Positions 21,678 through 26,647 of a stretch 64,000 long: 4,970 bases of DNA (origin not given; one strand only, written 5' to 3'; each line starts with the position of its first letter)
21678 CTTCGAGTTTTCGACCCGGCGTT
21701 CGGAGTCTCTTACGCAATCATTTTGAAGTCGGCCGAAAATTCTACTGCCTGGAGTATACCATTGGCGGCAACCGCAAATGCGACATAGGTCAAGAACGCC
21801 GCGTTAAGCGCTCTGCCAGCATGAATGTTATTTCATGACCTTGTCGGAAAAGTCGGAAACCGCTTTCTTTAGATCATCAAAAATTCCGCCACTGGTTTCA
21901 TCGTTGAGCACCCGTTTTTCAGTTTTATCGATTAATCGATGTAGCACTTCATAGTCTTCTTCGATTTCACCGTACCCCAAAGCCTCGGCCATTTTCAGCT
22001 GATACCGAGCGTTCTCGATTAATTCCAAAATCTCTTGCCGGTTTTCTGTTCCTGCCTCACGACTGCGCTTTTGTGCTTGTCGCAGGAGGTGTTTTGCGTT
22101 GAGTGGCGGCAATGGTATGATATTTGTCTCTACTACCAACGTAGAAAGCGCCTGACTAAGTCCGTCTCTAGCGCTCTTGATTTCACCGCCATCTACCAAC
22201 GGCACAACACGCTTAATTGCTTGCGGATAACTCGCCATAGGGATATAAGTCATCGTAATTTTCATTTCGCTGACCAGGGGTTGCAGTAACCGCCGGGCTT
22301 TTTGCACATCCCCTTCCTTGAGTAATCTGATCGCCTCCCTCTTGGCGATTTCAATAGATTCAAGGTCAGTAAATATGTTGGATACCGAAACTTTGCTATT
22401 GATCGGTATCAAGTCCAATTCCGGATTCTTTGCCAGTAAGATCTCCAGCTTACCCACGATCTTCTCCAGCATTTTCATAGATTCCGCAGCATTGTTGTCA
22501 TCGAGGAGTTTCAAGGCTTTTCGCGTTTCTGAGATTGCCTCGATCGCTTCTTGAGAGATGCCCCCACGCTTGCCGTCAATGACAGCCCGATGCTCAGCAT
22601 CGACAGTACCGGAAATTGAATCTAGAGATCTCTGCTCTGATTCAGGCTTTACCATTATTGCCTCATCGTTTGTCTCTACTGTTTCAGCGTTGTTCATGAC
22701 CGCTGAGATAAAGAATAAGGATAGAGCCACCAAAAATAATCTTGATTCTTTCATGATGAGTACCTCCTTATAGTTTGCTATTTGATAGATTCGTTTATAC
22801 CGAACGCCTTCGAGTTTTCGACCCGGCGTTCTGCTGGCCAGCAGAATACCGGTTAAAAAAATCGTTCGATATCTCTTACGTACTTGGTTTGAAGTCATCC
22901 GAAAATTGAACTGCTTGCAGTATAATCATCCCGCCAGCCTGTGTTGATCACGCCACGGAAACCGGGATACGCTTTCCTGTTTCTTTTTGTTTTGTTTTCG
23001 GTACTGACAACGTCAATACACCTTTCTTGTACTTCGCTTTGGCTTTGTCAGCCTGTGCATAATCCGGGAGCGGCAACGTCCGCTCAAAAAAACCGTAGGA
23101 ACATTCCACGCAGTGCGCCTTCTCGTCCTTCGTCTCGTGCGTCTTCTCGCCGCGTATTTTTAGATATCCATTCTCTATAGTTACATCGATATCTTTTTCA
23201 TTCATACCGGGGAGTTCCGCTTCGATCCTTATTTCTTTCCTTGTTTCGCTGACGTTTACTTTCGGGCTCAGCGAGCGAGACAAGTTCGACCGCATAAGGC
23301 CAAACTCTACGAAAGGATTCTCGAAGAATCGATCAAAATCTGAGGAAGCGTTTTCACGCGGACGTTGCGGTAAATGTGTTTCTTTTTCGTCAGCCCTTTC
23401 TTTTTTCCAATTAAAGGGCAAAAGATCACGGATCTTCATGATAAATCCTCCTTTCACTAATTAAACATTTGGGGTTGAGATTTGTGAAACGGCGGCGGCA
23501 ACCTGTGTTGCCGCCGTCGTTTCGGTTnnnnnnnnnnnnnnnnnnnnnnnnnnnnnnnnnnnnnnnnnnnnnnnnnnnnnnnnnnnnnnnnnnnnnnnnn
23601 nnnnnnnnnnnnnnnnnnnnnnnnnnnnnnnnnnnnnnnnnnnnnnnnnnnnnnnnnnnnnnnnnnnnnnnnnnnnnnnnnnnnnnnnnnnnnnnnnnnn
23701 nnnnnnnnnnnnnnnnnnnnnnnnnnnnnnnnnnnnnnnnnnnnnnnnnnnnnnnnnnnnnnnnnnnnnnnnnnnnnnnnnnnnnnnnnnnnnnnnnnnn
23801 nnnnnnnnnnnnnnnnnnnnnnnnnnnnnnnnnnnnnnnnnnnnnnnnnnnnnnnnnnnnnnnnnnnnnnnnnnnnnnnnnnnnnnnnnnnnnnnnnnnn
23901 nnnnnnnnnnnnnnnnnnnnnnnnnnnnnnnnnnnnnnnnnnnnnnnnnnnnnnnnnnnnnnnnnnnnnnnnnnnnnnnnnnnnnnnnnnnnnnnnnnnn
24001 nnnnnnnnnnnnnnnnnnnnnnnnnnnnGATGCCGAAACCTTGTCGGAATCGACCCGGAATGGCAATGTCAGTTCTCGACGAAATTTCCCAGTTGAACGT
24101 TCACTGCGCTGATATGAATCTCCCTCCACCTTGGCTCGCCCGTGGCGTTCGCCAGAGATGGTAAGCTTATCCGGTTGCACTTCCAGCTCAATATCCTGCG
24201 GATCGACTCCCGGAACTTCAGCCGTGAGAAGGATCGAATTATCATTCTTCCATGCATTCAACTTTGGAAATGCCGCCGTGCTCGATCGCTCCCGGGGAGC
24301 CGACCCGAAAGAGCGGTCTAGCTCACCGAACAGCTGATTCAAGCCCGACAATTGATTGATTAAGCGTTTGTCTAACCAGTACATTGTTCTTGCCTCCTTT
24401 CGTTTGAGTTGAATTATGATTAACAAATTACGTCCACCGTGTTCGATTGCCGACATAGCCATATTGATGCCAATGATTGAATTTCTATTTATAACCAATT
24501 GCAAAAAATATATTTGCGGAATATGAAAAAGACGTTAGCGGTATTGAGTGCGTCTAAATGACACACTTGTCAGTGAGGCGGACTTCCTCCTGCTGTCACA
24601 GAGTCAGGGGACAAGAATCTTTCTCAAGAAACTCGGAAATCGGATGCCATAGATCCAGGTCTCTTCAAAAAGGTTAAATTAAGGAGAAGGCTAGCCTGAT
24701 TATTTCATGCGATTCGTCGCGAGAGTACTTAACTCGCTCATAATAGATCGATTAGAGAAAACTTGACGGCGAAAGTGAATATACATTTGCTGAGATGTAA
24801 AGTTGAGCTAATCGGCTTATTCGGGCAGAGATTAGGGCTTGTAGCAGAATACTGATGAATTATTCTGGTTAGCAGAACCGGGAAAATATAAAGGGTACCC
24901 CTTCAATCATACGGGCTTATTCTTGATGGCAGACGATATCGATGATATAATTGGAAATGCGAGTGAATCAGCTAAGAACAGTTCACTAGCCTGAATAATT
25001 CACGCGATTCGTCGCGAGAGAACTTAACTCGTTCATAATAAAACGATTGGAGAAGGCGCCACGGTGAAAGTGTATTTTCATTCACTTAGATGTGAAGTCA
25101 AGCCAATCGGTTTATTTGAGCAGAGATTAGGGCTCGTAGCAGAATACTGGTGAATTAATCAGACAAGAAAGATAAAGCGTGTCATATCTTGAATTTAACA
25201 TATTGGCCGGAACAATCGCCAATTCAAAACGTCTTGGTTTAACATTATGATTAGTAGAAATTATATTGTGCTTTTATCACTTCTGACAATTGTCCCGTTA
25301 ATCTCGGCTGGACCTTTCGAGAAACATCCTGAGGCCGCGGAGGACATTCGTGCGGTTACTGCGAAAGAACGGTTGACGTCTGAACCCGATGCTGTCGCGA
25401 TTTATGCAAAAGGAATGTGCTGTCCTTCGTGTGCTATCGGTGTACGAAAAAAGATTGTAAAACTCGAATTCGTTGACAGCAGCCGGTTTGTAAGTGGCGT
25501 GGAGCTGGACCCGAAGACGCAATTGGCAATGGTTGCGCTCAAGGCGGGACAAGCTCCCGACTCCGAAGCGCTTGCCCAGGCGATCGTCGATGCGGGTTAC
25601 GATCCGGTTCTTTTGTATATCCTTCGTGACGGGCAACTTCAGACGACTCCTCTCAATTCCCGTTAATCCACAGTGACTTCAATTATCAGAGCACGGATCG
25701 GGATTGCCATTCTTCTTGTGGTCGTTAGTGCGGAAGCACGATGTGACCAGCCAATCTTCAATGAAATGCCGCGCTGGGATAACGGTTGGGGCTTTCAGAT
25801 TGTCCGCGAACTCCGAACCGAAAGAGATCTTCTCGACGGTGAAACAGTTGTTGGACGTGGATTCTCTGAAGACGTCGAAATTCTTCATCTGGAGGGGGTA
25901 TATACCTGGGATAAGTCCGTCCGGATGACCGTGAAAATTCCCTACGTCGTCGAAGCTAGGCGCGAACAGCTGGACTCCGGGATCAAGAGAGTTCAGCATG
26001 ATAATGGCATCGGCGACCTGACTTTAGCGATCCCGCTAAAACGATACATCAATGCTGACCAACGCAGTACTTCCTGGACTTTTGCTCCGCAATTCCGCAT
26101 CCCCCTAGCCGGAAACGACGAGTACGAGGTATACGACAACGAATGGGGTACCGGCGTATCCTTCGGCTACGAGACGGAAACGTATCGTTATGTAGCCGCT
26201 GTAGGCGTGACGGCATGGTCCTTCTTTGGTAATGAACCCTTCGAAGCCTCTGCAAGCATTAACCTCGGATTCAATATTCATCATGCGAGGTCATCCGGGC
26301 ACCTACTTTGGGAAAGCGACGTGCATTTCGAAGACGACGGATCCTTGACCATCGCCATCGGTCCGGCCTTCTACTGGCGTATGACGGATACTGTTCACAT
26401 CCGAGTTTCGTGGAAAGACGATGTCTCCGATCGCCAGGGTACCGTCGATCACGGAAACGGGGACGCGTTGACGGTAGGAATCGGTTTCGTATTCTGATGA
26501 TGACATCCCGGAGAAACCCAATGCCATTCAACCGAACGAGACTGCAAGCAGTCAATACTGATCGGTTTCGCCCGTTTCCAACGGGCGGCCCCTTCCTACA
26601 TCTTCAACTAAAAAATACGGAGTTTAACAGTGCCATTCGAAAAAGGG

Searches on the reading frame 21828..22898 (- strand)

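Call 12: search_protein_families(library=pfam, proteins=[window:21828-22898:-], max_evalue=0.001)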
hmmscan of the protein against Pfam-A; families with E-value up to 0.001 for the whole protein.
window:21828-22898:- (356 aa): 1 family
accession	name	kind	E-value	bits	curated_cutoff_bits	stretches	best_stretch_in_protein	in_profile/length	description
PF10938.13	YfdX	-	1e-33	116.9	26.6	1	121-258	1-147/149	YfdX protein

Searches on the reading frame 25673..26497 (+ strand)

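Call 12: search_protein_families(library=pfam, proteins=[window:25673-26497:+], max_evalue=0.001)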
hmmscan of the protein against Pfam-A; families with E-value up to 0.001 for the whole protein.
window:25673-26497:+ (274 aa): 1 family
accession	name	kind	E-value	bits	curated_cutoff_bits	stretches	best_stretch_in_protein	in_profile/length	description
PF25222.1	DUF7840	-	0.00016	21.8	27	1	130-250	85-207/224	Domain of unknown function (DUF7840)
